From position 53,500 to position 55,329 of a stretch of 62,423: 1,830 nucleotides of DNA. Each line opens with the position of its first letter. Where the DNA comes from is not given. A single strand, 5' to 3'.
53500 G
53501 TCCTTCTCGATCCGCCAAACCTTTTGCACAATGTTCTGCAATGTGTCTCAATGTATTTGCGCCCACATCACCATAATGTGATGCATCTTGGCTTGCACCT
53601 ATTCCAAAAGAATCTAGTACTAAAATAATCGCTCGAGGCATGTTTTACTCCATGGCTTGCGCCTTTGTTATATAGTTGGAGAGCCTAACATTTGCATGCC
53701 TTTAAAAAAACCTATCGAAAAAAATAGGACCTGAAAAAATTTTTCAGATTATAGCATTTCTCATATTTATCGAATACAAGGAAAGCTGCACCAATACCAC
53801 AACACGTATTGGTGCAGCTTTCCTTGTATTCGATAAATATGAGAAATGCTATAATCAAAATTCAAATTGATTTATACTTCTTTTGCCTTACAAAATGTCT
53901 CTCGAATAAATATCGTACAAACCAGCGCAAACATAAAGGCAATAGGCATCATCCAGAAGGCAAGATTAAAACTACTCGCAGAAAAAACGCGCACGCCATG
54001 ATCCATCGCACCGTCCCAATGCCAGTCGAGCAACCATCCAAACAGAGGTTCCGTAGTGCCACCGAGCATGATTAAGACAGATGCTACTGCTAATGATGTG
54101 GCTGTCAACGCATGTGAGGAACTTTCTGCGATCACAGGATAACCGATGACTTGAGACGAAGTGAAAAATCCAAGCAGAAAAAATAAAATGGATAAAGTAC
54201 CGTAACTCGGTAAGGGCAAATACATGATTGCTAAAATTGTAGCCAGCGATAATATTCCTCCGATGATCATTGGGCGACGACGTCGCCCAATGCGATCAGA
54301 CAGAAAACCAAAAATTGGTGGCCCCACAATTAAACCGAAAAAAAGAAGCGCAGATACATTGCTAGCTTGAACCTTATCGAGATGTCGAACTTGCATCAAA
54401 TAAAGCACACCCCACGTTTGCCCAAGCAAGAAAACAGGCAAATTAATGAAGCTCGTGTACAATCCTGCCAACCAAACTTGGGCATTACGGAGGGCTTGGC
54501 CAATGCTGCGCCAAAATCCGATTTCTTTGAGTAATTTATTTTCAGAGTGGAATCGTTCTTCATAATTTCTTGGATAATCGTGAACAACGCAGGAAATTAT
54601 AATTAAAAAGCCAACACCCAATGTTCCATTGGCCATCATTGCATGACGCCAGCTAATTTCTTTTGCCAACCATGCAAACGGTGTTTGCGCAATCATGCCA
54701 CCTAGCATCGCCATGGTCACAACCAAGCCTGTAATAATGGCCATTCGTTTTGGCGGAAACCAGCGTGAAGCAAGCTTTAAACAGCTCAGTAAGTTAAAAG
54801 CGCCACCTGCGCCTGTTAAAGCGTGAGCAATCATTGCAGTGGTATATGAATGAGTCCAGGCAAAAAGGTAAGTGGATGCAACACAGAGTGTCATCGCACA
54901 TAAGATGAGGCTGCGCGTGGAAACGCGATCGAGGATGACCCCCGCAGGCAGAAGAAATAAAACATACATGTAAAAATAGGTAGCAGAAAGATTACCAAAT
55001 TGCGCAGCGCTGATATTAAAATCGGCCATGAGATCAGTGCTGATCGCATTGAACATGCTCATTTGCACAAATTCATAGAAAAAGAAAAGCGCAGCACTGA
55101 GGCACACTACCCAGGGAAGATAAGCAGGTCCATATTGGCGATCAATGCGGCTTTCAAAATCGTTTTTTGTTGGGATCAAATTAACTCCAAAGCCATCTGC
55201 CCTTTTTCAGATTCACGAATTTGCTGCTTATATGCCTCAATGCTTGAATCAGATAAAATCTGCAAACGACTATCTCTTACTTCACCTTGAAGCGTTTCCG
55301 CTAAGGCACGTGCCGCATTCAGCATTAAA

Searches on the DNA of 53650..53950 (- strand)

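Call 95: search_dna_similar(query=window:53740-53863:-, collection=plasmids, mode=distant, max_evalue=0.01, max_rows=10)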
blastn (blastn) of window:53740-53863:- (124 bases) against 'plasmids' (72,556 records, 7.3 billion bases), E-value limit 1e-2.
No match.
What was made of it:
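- Tried and rejected: PLSDB plasmids gave no match (call 95).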

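Call 97: search_rna_families(source=window, start=53650, end=53950, threshold=evalue, max_evalue=5)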
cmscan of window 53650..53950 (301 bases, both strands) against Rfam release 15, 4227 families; matches with E-value up to 5: 35.
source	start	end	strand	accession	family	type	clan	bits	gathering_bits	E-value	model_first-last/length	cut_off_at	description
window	53750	53853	+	RF04128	MIR8562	Gene; miRNA;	-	59.2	211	2.4e-10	1-242/242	no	MIR8562 microRNA precursor family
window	53747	53854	-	RF04127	MIR8007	Gene; miRNA;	-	58.7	195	1.2e-10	1-226/226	no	MIR8007 microRNA precursor family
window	53735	53866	+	RF03926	MIR1435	Gene; miRNA;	-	58.4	94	1.3e-08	1-186/186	no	MIR1435 microRNA precursor family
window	53734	53865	-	RF03926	MIR1435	Gene; miRNA;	-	58.4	94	1.3e-08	1-186/186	no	MIR1435 microRNA precursor family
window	53749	53854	+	RF04127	MIR8007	Gene; miRNA;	-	53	195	2.5e-09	1-224/226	no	MIR8007 microRNA precursor family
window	53751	53855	-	RF04079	MIR161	Gene; miRNA;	-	49.2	90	3.6e-10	1-136/136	no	MIR161 microRNA precursor family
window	53751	53852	-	RF00956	MIR1444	Gene; miRNA;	-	47.8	80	7.2e-09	1-85/85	no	MIR1444 microRNA precursor family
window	53748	53852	+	RF04079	MIR161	Gene; miRNA;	-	45.9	90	3.1e-09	1-136/136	no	MIR161 microRNA precursor family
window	53767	53836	-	RF04186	mir-278_2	Gene; miRNA;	-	40.3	70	1.2e-07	1-79/79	no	mir-278_2 microRNA precursor family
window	53759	53846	+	RF03550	mir-31_2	Gene; miRNA;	-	36.7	97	4.6e-06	1-83/83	no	mir-31_2 microRNA precursor family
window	53763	53840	-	RF01005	MIR530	Gene; miRNA;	-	34.8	85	4e-05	1-172/172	no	MIR530 microRNA precursor family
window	53747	53856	-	RF04170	MIR7723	Gene; miRNA;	-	34.6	200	1.8e-05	7-229/235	no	MIR7723 microRNA precursor family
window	53711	53855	+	RF00433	Hsp90_CRE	Cis-reg; thermoregulator;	-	34.6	50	5e-05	1-152/152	no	Hsp90 cis-regulatory element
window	53774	53893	-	RF02449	ncr1015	Gene; sRNA;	-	31.2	60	0.008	1-121/121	no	Bacillus sRNA ncr1015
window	53773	53830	-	RF02095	mir-2985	Gene; miRNA;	-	28.5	68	0.00055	1-71/71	no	mir-2985 microRNA precursor family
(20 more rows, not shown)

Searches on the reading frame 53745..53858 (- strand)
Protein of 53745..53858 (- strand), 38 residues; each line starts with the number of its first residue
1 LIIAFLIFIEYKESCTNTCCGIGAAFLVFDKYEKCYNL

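Call 89: search_protein_representatives(protein=window:53745-53858:-)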
Query: 38 residues. Proteins with E-value up to 0.001 (for the whole library): 1; up to 1e-10: 0; up to 1e-30: 0. The best 1 are listed.
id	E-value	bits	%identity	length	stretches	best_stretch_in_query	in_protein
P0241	8.4e-04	35.0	-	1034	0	-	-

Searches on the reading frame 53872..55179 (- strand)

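Call 20: search_protein_families(library=ncbifam, proteins=[window:53872-55179:-], max_evalue=0.00001)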
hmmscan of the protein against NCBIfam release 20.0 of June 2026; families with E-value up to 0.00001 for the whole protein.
window:53872-55179:- (435 aa): 21 families
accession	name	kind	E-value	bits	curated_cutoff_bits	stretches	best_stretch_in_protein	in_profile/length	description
TIGR00893.1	2A0114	subfamily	2e-31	109.3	395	1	46-383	17-370/399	D-galactonate transporter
TIGR00881.1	2A0104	subfamily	1.7e-28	99.8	407.75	1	40-391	11-378/379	phosphoglycerate transporter protein PgtP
NF049980.1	SfMCT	equivalog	1e-14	54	320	1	43-338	21-314/378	L-lactate MFS transporter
TIGR00895.1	2A0115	subfamily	2.6e-14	53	418.55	1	22-374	15-387/398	aromatic acid/H+ symport family MFS transporter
TIGR00886.1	2A0108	subfamily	4.7e-14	52.3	311.7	1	31-338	8-329/368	NarK family nitrate/nitrite MFS transporter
NF008661.1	PRK11663.1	subfamily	6.5e-13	48.5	564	1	20-412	24-429/439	MFS transporter family glucose-6-phosphate receptor UhpC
TIGR00880.1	2_A_01_02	superfamily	7.2e-13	48.9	131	1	72-200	11-139/141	multidrug resistance protein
TIGR00898.1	2A0119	subfamily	9.9e-13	47.7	550.75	1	268-388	124-243/506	cation transport protein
TIGR00890.1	2A0111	subfamily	5.8e-11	41.9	374.85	1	31-323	11-293/377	oxalate/formate antiport family MFS transporter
TIGR00894.1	2A0114euk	subfamily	6.2e-10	38.2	626.45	1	53-219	70-239/465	Na(+)-dependent inorganic phosphate cotransporter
NF008654.0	PRK11652.1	equivalog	1e-09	37.8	479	1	48-200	33-185/397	multidrug efflux MFS transporter EmrD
TIGR04259.1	oxa_formateAnti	equivalog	2.5e-09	36.5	335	1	80-316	59-298/405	oxalate/formate MFS antiporter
NF007498.0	PRK10091.1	equivalog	1.6e-08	33.9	499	1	45-335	24-297/390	MFS transporter AraJ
TIGR00883.1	2A0106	subfamily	2.1e-08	33.7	443.45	1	230-378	218-373/400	metabolite/H+ symporter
TIGR00711.1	efflux_EmrB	subfamily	5.5e-08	32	230.2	1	30-209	8-187/485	DHA2 family efflux MFS transporter permease subunit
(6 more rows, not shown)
